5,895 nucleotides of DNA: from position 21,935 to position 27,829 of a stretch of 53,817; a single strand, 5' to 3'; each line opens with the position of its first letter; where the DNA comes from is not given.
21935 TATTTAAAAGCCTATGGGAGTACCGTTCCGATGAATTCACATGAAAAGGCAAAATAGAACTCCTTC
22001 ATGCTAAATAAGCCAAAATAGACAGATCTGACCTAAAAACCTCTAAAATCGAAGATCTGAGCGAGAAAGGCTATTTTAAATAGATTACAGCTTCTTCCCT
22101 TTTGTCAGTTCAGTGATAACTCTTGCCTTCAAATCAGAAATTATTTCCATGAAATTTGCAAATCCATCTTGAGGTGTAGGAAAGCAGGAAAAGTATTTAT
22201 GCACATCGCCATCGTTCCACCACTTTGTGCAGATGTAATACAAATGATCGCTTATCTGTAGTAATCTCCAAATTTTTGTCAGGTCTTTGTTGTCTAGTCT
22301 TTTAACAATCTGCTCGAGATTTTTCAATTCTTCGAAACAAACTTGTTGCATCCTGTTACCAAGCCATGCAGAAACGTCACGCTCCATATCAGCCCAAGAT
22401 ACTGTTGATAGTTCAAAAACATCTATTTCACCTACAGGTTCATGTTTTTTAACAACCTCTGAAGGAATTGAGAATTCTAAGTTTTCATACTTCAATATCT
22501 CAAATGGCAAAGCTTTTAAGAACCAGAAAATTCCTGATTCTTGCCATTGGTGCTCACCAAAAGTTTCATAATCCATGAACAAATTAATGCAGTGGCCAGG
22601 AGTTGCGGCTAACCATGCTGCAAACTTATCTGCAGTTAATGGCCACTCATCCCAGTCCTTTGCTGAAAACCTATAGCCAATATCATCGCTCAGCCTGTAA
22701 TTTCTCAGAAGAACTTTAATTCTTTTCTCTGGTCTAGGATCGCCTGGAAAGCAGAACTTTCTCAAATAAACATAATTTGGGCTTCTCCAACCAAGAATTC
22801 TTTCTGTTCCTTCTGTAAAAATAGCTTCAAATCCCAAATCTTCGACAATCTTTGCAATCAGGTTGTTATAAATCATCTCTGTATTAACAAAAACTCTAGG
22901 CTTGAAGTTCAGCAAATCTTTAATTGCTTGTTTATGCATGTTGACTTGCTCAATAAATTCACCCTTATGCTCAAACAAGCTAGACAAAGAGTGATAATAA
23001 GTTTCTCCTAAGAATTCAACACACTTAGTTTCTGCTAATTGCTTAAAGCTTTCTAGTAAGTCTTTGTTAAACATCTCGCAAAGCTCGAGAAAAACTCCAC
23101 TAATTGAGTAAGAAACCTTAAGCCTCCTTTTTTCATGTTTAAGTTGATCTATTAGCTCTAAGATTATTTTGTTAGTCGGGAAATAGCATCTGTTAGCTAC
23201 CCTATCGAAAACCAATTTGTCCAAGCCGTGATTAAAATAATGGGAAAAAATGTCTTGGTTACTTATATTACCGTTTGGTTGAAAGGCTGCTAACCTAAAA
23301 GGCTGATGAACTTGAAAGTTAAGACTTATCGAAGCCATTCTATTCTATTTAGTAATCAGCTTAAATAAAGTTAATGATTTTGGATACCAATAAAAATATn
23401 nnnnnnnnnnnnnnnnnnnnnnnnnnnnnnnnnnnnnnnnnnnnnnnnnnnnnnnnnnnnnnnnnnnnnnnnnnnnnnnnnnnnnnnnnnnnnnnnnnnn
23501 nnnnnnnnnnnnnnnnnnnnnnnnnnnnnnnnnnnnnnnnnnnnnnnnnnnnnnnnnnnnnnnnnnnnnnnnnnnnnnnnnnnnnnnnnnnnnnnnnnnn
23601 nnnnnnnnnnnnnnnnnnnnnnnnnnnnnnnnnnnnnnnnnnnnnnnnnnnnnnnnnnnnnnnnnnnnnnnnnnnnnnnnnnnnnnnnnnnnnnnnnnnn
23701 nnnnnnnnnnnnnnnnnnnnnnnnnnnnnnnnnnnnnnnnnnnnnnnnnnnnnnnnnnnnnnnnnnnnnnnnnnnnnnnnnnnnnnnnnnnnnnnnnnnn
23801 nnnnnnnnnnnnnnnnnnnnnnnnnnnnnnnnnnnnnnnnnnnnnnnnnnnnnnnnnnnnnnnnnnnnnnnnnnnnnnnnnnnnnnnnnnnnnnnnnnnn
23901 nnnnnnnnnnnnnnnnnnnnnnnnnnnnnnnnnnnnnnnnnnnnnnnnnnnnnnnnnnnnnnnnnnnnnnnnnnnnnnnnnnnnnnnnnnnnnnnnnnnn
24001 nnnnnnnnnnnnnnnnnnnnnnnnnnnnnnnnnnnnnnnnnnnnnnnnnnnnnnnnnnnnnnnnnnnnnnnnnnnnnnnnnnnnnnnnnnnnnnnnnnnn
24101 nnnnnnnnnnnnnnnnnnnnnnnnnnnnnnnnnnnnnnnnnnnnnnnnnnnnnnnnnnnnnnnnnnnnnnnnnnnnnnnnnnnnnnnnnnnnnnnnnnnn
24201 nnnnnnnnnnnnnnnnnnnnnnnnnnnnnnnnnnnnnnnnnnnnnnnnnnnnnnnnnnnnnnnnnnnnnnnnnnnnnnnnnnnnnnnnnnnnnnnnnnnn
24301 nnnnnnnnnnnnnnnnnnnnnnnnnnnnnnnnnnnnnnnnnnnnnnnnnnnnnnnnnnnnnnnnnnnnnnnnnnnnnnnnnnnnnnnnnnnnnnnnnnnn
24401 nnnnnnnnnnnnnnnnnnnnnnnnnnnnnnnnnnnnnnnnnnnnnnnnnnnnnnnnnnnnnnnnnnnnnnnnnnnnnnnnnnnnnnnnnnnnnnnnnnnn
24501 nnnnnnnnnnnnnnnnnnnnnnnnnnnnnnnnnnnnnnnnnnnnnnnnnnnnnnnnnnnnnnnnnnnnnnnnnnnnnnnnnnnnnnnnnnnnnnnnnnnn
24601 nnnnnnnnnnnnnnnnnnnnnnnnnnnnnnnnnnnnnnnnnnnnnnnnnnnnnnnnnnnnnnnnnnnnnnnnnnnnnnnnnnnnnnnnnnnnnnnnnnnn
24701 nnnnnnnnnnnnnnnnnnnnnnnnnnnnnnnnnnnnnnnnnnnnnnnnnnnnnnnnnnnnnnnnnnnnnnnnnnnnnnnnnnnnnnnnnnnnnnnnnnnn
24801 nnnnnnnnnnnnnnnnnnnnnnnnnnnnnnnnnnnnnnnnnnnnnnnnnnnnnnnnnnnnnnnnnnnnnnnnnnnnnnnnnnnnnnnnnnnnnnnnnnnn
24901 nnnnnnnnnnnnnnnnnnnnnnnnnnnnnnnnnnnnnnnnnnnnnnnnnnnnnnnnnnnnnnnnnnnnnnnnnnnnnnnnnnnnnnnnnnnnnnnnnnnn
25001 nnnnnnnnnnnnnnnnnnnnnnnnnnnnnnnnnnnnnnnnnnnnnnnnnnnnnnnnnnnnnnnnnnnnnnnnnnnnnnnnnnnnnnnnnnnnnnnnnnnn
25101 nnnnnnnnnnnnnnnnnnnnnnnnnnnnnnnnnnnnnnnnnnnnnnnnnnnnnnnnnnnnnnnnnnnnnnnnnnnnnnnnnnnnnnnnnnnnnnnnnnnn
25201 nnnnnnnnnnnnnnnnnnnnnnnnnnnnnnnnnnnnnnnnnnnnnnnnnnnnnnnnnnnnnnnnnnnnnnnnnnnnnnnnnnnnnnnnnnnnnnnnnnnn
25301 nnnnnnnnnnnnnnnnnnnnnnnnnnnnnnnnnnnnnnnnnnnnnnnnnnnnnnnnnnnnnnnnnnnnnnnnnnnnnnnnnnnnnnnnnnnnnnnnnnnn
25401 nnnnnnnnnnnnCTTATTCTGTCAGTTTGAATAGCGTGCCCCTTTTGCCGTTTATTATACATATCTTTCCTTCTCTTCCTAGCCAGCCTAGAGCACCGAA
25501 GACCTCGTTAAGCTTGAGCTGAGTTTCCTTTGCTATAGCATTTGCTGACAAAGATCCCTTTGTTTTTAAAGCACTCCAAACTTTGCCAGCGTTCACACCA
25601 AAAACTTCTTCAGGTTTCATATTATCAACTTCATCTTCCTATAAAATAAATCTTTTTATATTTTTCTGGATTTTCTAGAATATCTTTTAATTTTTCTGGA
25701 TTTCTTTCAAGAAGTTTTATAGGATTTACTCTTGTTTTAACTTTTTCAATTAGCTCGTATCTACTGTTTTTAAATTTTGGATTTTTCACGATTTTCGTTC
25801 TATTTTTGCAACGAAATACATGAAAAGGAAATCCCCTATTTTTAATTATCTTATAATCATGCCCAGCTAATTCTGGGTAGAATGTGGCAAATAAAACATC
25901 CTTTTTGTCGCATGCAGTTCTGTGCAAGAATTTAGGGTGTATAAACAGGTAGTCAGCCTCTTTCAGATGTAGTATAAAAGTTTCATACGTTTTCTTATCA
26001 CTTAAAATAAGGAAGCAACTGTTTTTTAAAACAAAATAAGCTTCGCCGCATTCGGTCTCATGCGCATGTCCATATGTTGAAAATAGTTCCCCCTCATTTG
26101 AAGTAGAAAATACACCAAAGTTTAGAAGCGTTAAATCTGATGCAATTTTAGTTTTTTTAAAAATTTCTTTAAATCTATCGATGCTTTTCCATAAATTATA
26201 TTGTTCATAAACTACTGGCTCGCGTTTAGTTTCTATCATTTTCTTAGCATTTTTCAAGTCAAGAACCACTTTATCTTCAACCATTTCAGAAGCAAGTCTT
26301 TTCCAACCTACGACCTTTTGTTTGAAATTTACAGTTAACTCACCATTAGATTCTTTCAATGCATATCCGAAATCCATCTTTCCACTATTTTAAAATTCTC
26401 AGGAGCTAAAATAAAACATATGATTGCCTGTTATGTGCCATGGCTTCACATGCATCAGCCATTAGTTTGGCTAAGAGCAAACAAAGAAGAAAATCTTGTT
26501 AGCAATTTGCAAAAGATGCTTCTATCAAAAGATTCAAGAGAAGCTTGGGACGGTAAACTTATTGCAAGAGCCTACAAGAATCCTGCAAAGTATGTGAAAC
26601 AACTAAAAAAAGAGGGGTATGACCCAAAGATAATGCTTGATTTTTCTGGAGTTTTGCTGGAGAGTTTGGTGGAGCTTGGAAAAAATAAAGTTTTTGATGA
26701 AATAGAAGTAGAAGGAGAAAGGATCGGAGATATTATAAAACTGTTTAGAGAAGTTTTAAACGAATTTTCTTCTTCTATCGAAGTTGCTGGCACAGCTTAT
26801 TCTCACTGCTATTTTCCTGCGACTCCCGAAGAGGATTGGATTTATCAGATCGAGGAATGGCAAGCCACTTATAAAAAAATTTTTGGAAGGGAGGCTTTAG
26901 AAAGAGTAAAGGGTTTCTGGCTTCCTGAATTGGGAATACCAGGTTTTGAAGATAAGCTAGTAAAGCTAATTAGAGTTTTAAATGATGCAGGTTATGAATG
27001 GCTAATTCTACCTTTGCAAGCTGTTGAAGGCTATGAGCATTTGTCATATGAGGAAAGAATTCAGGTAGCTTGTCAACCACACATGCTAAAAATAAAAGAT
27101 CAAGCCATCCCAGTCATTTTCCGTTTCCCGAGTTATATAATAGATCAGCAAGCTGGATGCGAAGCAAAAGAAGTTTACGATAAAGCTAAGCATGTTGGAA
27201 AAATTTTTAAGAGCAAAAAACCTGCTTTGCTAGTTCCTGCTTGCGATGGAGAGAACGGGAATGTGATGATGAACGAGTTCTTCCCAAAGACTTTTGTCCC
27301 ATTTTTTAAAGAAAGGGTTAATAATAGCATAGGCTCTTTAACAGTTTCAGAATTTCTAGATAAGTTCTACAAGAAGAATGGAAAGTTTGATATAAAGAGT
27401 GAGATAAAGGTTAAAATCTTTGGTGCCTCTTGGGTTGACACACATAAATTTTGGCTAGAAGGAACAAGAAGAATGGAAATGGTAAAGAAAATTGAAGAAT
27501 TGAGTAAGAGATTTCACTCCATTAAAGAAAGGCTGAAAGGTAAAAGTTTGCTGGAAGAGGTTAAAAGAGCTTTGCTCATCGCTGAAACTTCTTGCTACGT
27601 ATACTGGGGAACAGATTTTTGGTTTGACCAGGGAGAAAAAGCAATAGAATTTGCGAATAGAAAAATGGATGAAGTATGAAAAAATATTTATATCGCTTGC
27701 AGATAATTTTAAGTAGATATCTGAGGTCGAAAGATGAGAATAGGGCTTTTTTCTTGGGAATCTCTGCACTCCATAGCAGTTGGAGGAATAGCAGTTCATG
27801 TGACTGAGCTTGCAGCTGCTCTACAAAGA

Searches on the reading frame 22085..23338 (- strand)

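Call 46: search_protein_families(library=pfam, max_evalue=0.00001, proteins=[window:22085-23338:-])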
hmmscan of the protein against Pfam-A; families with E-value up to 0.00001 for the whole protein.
window:22085-23338:- (417 aa): 1 family
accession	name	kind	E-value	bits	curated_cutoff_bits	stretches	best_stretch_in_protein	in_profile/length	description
PF03065.20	Glyco_hydro_57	-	1.5e-81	274.3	21.2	1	6-307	2-290/291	Glycosyl hydrolase family 57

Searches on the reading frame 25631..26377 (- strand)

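Call 46: search_protein_families(library=pfam, max_evalue=0.00001, proteins=[window:25631-26377:-])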
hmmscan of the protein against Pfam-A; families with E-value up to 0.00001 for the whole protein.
window:25631-26377:- (248 aa): 1 family
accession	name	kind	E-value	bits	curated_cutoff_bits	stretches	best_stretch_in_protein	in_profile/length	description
PF06560.17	GPI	-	1.4e-10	41.2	20.7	1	37-182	10-159/182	Glucose-6-phosphate isomerase (GPI)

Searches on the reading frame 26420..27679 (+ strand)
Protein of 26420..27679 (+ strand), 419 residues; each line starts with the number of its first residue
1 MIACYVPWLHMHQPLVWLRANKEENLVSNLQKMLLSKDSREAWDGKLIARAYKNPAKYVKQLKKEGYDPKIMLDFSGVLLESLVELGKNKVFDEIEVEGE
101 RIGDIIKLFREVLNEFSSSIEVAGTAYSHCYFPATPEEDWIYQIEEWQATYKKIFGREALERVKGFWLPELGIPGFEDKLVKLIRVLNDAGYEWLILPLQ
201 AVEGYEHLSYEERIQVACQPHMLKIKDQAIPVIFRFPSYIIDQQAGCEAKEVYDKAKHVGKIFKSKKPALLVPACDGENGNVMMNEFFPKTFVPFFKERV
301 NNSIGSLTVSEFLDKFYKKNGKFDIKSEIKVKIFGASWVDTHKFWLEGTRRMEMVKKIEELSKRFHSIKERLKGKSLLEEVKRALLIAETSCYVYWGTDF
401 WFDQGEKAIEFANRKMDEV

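Call 46: search_protein_families(library=pfam, max_evalue=0.00001, proteins=[window:26420-27679:+])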
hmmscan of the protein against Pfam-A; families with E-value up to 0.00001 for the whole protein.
window:26420-27679:+ (419 aa): 1 family
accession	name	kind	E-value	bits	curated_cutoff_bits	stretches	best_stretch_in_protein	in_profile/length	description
PF03065.20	Glyco_hydro_57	-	3e-19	69.9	21.2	1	8-319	3-285/291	Glycosyl hydrolase family 57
